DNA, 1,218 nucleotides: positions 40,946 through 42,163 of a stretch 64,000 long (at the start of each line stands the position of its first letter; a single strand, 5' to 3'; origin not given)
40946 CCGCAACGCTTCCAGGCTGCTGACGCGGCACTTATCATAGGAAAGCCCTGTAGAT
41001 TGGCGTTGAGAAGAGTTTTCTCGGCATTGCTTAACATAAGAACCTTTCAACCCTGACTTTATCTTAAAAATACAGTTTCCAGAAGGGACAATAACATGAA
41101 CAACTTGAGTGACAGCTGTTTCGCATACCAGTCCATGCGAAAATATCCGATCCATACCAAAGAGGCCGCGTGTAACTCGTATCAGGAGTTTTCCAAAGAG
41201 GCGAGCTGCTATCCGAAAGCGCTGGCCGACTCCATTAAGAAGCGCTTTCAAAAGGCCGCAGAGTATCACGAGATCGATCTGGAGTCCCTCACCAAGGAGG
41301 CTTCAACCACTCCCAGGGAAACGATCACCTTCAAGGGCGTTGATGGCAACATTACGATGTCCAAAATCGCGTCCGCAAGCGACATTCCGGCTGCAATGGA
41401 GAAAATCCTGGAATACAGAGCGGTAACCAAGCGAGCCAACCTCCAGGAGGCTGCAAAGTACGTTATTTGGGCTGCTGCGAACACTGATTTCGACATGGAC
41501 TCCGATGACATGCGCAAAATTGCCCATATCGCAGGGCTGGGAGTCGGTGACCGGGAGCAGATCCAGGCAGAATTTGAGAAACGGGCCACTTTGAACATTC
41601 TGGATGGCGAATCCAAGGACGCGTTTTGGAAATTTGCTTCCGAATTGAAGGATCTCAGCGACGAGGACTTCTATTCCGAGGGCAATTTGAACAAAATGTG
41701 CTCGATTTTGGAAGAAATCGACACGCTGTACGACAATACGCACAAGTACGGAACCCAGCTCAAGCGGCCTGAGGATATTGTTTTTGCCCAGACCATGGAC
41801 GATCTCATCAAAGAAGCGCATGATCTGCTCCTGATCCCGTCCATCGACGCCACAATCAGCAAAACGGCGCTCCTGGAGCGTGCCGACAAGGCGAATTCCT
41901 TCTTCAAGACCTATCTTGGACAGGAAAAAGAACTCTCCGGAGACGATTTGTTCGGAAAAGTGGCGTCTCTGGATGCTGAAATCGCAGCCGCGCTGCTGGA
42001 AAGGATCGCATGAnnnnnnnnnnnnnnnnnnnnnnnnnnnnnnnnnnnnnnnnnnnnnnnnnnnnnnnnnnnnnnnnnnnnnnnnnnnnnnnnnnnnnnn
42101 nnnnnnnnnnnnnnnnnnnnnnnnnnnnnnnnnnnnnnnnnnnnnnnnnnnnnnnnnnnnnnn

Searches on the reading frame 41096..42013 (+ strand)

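Call 48: search_protein_families(library=pfam, proteins=[window:41096-42013:+], max_evalue=0.001)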
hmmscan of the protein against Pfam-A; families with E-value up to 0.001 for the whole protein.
window:41096-42013:+ (305 aa): 1 family
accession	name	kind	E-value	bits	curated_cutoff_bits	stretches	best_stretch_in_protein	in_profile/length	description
PF20223.3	DUF6582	-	1e-06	29.4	27.3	1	5-63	21-81/83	Family of unknown function (DUF6582)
